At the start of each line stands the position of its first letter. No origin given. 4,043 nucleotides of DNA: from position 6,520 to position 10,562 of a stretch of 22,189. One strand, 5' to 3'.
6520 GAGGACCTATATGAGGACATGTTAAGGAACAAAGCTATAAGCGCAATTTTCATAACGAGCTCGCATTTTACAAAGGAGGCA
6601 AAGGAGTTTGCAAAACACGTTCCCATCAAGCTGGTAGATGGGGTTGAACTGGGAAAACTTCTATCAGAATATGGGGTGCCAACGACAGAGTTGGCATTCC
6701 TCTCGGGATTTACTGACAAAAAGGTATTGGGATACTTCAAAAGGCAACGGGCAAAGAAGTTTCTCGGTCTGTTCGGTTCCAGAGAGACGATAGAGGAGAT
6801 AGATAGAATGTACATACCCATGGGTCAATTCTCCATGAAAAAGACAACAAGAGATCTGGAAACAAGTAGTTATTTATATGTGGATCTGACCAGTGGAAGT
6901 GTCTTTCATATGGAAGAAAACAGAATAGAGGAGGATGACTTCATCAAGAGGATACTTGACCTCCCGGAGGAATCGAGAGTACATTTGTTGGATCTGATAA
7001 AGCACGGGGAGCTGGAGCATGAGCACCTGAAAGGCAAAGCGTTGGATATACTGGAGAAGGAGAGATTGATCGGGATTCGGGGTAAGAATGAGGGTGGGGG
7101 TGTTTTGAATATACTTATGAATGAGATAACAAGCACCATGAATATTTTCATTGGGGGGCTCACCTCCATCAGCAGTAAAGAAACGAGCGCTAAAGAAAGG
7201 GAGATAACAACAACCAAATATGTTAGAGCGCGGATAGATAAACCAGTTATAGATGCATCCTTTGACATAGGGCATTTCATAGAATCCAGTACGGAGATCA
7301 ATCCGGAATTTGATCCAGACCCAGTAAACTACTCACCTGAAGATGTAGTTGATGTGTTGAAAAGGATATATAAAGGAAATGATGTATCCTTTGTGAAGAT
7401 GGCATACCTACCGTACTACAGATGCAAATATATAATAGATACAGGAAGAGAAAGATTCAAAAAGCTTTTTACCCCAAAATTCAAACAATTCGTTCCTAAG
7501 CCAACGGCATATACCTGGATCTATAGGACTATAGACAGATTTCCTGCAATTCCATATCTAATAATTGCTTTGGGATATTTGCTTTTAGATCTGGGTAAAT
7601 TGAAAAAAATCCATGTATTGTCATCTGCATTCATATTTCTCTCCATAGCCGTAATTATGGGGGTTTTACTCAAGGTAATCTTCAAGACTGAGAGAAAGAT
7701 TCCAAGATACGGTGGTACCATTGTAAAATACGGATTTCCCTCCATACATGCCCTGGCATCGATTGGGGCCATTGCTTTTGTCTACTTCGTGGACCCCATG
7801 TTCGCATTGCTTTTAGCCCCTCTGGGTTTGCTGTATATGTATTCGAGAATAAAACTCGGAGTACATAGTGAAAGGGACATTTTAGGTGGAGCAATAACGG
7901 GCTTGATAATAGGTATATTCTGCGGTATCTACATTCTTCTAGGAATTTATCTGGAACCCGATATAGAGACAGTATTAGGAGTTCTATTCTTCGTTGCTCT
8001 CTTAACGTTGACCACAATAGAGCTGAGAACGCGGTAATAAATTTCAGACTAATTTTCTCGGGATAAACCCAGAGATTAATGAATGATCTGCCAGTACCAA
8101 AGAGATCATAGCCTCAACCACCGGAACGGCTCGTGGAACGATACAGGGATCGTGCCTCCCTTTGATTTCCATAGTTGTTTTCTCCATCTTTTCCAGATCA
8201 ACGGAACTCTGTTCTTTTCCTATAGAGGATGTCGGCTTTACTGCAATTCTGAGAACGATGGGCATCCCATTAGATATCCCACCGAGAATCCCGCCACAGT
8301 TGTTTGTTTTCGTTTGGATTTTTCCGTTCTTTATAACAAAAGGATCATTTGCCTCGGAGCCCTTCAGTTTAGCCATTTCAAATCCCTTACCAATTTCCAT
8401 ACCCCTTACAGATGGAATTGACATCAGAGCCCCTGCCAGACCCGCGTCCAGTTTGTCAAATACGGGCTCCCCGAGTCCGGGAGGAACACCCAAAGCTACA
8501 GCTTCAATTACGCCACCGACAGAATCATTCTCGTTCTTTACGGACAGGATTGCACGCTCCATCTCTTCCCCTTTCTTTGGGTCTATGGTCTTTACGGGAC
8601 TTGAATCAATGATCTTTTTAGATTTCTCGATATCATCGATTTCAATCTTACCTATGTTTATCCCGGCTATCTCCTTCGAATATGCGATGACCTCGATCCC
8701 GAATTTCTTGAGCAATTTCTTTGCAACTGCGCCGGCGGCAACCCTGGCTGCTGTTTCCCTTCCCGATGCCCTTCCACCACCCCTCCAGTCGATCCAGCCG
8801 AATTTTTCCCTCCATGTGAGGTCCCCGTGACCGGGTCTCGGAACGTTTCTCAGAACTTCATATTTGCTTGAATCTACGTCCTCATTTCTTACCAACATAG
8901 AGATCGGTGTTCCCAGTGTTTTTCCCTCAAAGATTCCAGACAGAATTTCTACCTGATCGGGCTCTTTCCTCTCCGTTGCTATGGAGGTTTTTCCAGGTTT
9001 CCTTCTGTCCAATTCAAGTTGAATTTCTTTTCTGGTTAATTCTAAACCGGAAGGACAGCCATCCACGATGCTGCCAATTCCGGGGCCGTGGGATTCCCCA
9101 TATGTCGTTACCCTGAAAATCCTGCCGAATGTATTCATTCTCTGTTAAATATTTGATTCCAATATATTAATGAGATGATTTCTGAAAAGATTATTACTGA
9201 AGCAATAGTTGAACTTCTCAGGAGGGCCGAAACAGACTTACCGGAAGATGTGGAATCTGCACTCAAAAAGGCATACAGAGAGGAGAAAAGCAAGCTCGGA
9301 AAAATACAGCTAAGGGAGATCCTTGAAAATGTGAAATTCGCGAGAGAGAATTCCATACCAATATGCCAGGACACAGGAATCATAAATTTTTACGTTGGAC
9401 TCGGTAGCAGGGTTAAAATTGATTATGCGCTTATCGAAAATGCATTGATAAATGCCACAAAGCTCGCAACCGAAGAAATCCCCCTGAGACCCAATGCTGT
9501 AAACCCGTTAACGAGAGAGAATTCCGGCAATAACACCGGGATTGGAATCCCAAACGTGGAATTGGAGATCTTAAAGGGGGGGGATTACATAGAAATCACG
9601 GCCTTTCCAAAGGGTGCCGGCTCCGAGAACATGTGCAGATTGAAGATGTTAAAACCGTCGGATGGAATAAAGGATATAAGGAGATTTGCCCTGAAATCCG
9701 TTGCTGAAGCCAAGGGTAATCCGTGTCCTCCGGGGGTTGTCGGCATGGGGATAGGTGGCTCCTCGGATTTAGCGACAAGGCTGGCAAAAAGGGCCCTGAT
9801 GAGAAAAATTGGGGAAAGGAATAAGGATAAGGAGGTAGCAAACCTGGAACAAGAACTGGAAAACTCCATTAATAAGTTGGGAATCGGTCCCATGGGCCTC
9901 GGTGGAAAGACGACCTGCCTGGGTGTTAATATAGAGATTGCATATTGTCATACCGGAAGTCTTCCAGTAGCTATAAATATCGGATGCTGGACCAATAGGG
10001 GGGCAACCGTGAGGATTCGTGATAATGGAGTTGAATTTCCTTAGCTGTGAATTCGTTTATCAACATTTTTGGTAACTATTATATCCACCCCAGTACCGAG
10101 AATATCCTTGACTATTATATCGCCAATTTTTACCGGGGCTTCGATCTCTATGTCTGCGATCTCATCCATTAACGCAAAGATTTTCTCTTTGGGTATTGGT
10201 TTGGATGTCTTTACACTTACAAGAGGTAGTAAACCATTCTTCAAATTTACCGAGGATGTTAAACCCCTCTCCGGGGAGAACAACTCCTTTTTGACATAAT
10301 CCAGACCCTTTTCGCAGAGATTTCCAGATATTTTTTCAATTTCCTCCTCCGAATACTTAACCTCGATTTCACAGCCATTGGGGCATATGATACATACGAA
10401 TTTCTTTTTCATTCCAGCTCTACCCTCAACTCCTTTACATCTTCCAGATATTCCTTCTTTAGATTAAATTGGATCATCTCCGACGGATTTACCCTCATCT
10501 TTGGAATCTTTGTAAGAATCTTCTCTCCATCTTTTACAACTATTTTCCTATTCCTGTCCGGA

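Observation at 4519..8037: Four-gene membrane operon: tiny 2-TM protein, SPFH/band-7 scaffold, 98-aa unknown and an Mrr-nuclease-fold::PAP2-phosphatase fusion. Candidate undescribed membrane-anchored module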

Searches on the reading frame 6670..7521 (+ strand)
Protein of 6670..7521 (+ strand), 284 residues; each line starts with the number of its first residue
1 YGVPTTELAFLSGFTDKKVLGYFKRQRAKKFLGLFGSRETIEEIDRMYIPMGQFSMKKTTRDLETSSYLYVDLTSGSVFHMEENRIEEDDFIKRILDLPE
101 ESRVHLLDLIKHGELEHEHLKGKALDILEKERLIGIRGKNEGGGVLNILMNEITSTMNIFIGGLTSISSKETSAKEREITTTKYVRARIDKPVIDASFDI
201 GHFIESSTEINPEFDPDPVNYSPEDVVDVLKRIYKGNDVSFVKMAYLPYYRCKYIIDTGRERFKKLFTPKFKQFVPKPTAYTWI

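Call 74: search_protein_representatives(alignment_id=A5)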
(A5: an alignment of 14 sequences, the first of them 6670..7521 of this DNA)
Query: 14 sequences, 282 profile positions. Proteins with E-value up to 0.001 (for the whole library): 125; up to 1e-10: 95; up to 1e-30: 33. The best 125 are listed.
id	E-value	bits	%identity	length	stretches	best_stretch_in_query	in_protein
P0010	2.1e-110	384.9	-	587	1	4-281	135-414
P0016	1.4e-107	375.6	-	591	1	7-282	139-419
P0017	3.8e-107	374.2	-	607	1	3-282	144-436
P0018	3.6e-102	357.9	-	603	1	2-282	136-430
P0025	2.6e-94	332.1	-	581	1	2-282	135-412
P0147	1.0e-89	317.0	-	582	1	3-277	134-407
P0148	3.0e-87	308.9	-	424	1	3-281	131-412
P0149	1.7e-83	296.6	-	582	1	2-279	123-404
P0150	3.2e-79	282.5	-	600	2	2-280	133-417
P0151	1.0e-68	248.1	-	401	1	3-265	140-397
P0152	2.2e-68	247.0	-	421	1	4-269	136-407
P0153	1.3e-67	244.5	-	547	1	3-277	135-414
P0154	5.7e-64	232.5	-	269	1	3-271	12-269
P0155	2.6e-61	223.8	-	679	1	2-276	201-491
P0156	1.1e-52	195.5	-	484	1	7-272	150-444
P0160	1.4e-41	159.1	-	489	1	7-271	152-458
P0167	4.3e-38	147.6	-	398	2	187-269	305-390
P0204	6.6e-24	101.1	-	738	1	11-259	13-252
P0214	9.1e-19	84.2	-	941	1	29-261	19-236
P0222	1.5e-16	77.0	-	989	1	9-261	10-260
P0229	8.2e-14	68.0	-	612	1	55-252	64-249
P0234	5.3e-11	58.7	-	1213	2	180-250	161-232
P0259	3.6e-05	39.6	-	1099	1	8-114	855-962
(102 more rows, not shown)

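Call 75: search_protein_families(library=pfam, proteins=[P0155, P0156, P0160, P0167, P0204, P0214, P0222, P0234, P0229, P0259], max_evalue=0.001)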
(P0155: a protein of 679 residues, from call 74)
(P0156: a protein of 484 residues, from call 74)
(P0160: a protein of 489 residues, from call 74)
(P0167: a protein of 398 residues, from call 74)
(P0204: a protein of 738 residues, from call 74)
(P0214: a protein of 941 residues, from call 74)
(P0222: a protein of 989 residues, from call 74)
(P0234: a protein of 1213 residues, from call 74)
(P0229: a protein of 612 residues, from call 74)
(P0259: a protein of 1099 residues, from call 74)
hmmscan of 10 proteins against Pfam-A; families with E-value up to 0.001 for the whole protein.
P0155 (679 aa): 2 families
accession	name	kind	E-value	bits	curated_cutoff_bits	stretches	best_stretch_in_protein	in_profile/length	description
PF04471.18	Mrr_cat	-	2.8e-07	31.1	21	1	81-197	9-115/115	Restriction endonuclease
PF01569.27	PAP2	-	3.4e-07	30.5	27.2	1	568-641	47-123/130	PAP2 superfamily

P0156 (484 aa): 2 families
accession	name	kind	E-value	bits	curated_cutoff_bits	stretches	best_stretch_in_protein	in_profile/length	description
PF04471.18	Mrr_cat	-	4.7e-18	65.8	21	1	9-120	3-114/115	Restriction endonuclease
PF22722.2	NA-iREase1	-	8.7e-09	35.8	27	1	24-117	10-104/106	NACHT-associated inactive Restriction Endonuclease 1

P0160 (489 aa): 2 families
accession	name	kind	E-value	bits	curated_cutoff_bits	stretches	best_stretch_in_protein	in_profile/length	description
PF04471.18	Mrr_cat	-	4.7e-22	78.7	21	1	11-122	3-114/115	Restriction endonuclease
PF22722.2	NA-iREase1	-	3.6e-05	24.2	27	1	17-116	1-101/106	NACHT-associated inactive Restriction Endonuclease 1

P0167 (398 aa): 2 families
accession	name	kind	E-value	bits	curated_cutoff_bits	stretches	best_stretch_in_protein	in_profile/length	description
PF04471.18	Mrr_cat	-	1.6e-22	80.2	21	1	9-121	2-115/115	Restriction endonuclease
PF22722.2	NA-iREase1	-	6.3e-09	36.2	27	1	17-118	2-105/106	NACHT-associated inactive Restriction Endonuclease 1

P0204 (738 aa): 5 families
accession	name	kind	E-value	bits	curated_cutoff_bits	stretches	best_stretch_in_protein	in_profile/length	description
PF00004.35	AAA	-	1.7e-40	138.9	21.2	1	338-468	1-130/131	ATPase family associated with various cellular activities (AAA)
PF05763.18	DUF835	-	1.9e-37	128.5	33.1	1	602-733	3-135/136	Protein of unknown function (DUF835)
PF17862.7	AAA_lid_3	-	3.5e-08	33.3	27.2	1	491-533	1-43/45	AAA+ lid domain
PF13191.12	AAA_16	-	0.00052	21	32.6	0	328-354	17-43/167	AAA ATPase domain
PF13173.12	AAA_14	-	0.00059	20.3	27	0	338-406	5-74/129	AAA domain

P0214 (941 aa): 28 families (the best 25 are shown)
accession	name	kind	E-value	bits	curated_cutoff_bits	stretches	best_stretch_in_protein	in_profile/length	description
PF00004.35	AAA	-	4e-81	270.4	21.2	2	315-445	1-130/131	ATPase family associated with various cellular activities (AAA)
PF17862.7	AAA_lid_3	-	7.1e-12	45.1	27.2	1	747-793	2-43/45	AAA+ lid domain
PF13173.12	AAA_14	-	1.7e-10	41.4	27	0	315-383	5-74/129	AAA domain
PF13191.12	AAA_16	-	3.2e-09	38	32.6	0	592-619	18-45/167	AAA ATPase domain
PF20720.3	nSTAND3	-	4.8e-09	36.5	27.2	0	305-418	12-107/155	Novel STAND NTPase 3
PF07728.20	AAA_5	-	1.1e-08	35.6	22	0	601-645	2-47/139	AAA domain (dynein-related subfamily)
PF24883.2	NPHP3_N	-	4e-08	34.1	24.8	0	298-333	7-43/164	Nephrocystin 3, N-terminal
PF05496.18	RuvB_N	-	1.2e-07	32.1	27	0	304-340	25-61/159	Holliday junction DNA helicase RuvB P-loop domain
PF13401.12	AAA_22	-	1.4e-07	32.3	27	0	311-402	4-75/130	AAA domain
PF05673.19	DUF815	-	2.9e-07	30.3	23.8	0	556-660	19-116/249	Protein of unknown function (DUF815)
PF13481.12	AAA_25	-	6.3e-07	29.7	27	0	310-401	31-119/195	AAA domain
PF07724.20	AAA_2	-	1.2e-06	29.1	27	0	314-426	5-127/166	AAA domain (Cdc48 subfamily)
PF01695.23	IstB_IS21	-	1.8e-06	28.1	24.1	0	315-349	95-132/238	IstB-like ATP binding protein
PF00910.28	RNA_helicase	-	3e-06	28.1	21.5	0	316-333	2-19/105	RNA helicase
PF03215.21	Rad17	-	5.5e-06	26.9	23.8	0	303-384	36-116/186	Rad17 P-loop domain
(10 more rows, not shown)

P0222 (989 aa): 19 families
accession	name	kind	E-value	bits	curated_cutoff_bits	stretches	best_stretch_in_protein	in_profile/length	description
PF00004.35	AAA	-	2.3e-78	261.5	21.2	2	352-482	1-130/131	ATPase family associated with various cellular activities (AAA)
PF17862.7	AAA_lid_3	-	2.9e-17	62.3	27.2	2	796-843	1-43/45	AAA+ lid domain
PF13173.12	AAA_14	-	4.9e-12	46.4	27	2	645-722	4-82/129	AAA domain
PF13191.12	AAA_16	-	1.5e-09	39.1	32.6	0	346-369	21-44/167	AAA ATPase domain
PF13401.12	AAA_22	-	1e-06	29.5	27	0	643-687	5-33/130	AAA domain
PF07728.20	AAA_5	-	1.9e-06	28.4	22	0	352-371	2-21/139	AAA domain (dynein-related subfamily)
PF20720.3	nSTAND3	-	2.5e-06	27.7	27.2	0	644-741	18-101/155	Novel STAND NTPase 3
PF00910.28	RNA_helicase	-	1.1e-05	26.2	21.5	0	352-447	1-88/105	RNA helicase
PF24883.2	NPHP3_N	-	1.1e-05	26.1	24.8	0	645-669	24-48/164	Nephrocystin 3, N-terminal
PF13481.12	AAA_25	-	3.5e-05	24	27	0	642-660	32-50/195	AAA domain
PF05496.18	RuvB_N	-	3.5e-05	24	27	0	643-679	33-66/159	Holliday junction DNA helicase RuvB P-loop domain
PF13245.12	AAA_19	-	6.1e-05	23.6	25.1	0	645-671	13-39/134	AAA domain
PF01443.25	Viral_helicase1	-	0.00014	22.2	21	0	649-713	4-70/228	Viral superfamily 1 RNA helicase core domain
PF05673.19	DUF815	-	0.0002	21.1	23.8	0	350-417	54-116/249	Protein of unknown function (DUF815)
PF13207.12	AAA_17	-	0.00045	21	27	0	355-440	1-80/136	AAA domain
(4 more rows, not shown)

P0234 (1213 aa): 31 families (the best 25 are shown)
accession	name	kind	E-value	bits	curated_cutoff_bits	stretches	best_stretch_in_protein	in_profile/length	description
PF00004.35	AAA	-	2.1e-117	387.7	21.2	3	911-1037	1-129/131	ATPase family associated with various cellular activities (AAA)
PF17862.7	AAA_lid_3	-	5e-21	74.3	27.2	2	772-804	2-34/45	AAA+ lid domain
PF13173.12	AAA_14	-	3.1e-14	53.5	27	0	621-689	5-74/129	AAA domain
PF05496.18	RuvB_N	-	9.3e-14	51.9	27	1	873-984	6-101/159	Holliday junction DNA helicase RuvB P-loop domain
PF13191.12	AAA_16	-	1.2e-11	45.8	32.6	0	901-1005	17-125/167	AAA ATPase domain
PF07728.20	AAA_5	-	4.9e-11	43.2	22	0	621-688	2-77/139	AAA domain (dynein-related subfamily)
PF06068.19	TIP49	-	1.6e-10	41.2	23.8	0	614-664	46-98/347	TIP49 P-loop domain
PF13207.12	AAA_17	-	7.2e-09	36.5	27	0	332-365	1-32/136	AAA domain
PF13401.12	AAA_22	-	8.2e-09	36.3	27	0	618-642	5-29/130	AAA domain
PF07724.20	AAA_2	-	1.5e-08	35.3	27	0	621-701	6-90/166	AAA domain (Cdc48 subfamily)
PF24883.2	NPHP3_N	-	1.9e-08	35.1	24.8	0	315-349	10-45/164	Nephrocystin 3, N-terminal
PF01078.27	Mg_chelatase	-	3.2e-08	33.7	20.3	0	325-345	21-41/207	Magnesium chelatase, subunit ChlI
PF00910.28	RNA_helicase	-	3.6e-08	34.3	21.5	0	911-928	1-18/105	RNA helicase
PF01695.23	IstB_IS21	-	4e-08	33.5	24.1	0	911-946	95-133/238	IstB-like ATP binding protein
PF00005.33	ABC_tran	-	2.2e-07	32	25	0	618-677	11-71/137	ABC transporter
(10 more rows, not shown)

P0229 (612 aa): 2 families
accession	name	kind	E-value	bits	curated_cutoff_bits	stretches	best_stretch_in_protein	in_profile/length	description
PF00004.35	AAA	-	8e-37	127.1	21.2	1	341-468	1-130/131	ATPase family associated with various cellular activities (AAA)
PF17862.7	AAA_lid_3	-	8.8e-08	32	27.2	1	493-528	2-37/45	AAA+ lid domain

P0259 (1099 aa): 4 families
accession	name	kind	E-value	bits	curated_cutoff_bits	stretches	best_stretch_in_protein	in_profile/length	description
PF01935.23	DUF87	-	7.2e-12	46.3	23.2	1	290-541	3-220/220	Helicase HerA, central domain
PF05872.18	HerA_C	-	7.5e-05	22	22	1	568-676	254-363/502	Helicase HerA-like C-terminal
PF00004.35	AAA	-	0.00051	20.9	21.2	0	567-633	57-127/131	ATPase family associated with various cellular activities (AAA)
PF06414.18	Zeta_toxin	-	0.00099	19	22.3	0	297-347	2-48/199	Zeta toxin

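Call 101: find_encoding_contigs(protein=P0222, flank=6000, max_places=2)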
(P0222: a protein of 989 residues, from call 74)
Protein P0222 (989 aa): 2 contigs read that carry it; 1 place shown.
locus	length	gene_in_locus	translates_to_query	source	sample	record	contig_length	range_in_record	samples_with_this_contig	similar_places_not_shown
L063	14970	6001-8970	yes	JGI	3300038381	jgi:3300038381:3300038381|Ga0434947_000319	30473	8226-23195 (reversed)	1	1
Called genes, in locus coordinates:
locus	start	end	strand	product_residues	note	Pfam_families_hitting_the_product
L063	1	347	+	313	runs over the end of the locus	PF01882:DUF58, PF13519:VWA_2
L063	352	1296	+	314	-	PF07584:BatA, PF05762:VWA_CoxE (faint), PF00092:VWA, PF06707:DUF1194 (faint), PF13519:VWA_2, PF04056:Ssl1 (weak), PF04392:ABC_sub_bind (faint)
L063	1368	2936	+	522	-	-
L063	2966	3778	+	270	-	PF05362:Lon_C, PF13541:ChlI (weak)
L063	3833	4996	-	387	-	PF00999:Na_H_Exchanger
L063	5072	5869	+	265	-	PF18262:PhetRS_B1 (weak), PF03483:B3_4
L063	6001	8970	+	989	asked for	PF00910:RNA_helicase (faint), PF13191:AAA_16 (faint), PF00004:AAA, PF07728:AAA_5 (faint), PF13173:AAA_14 (faint), PF17862:AAA_lid_3 (weak), PF00004:AAA, PF17862:AAA_lid_3, +3 more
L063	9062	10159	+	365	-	PF01699:Na_Ca_ex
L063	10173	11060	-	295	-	PF00294:PfkB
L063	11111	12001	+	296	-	-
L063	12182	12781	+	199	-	-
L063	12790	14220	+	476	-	-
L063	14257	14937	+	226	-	PF00696:AA_kinase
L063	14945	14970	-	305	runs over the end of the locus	PF01063:Aminotran_4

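Call 102: find_encoding_contigs(protein=P0167, flank=6000, max_places=2)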
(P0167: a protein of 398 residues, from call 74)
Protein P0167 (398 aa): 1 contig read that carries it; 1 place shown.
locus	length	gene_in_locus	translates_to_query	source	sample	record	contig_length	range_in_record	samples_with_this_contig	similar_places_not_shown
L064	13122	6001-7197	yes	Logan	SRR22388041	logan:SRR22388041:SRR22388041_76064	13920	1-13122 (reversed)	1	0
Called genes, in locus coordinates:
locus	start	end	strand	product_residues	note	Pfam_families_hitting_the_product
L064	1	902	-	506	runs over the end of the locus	PF18928:DUF5677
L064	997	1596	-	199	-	-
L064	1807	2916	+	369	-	-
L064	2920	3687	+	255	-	PF00977:His_biosynth, PF00478:IMPDH (faint), PF05690:ThiG (faint), PF01207:Dus (faint), PF02581:TMP-TENI (faint), PF03060:NMO (faint), PF01180:DHO_dh (faint), PF04309:G3P_antiterm (faint)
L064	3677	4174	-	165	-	PF00583:Acetyltransf_1, PF13673:Acetyltransf_10, PF13508:Acetyltransf_7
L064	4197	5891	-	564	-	PF02776:TPP_enzyme_N, PF00205:TPP_enzyme_M, PF02775:TPP_enzyme_C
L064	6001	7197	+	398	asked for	PF04471:Mrr_cat, PF22722:NA-iREase1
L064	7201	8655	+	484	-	PF04471:Mrr_cat, PF22722:NA-iREase1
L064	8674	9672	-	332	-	PF01555:N6_N4_Mtase (weak), PF01170:UPF0020, PF03602:Cons_hypoth95, PF02384:N6_Mtase, PF05175:MTS, PF09445:Methyltransf_15, PF13649:Methyltransf_25 (weak), PF13847:Methyltransf_31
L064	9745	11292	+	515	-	PF02934:GatB_N, PF02637:GatB_Yqey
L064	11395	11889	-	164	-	-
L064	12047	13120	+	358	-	?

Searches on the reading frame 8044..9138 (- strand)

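Call 3: search_protein_families(library=pfam, proteins=[window:8044-9138:-], max_evalue=1)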
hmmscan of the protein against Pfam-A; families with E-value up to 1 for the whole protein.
window:8044-9138:- (364 aa): 1 family
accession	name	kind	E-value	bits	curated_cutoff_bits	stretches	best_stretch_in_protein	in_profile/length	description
PF01264.26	Chorismate_synt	-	4.6e-142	473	27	1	8-354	1-327/327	Chorismate synthase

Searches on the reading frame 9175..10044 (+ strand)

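Call 19: search_protein_families(library=pfam, proteins=[window:9175-10044:+], max_evalue=0.001)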
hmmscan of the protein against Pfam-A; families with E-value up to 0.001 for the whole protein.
window:9175-10044:+ (289 aa): 1 family
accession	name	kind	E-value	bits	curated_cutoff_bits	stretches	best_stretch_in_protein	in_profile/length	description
PF05681.19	Fumerase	-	3e-98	328.9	25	1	9-279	2-269/270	Fumarate hydratase (Fumerase)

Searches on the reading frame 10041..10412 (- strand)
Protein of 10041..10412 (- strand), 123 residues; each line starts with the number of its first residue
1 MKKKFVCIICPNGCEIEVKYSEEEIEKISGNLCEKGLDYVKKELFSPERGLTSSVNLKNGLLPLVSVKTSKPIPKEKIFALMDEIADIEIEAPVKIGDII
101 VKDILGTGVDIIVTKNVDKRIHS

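Call 19: search_protein_families(library=pfam, proteins=[window:10041-10412:-], max_evalue=0.001)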
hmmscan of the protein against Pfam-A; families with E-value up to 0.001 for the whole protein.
window:10041-10412:- (123 aa): 1 family
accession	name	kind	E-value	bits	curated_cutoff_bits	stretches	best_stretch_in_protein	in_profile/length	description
PF07892.16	DUF1667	-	2.2e-33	114.6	27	1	35-115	2-82/82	Protein of unknown function (DUF1667)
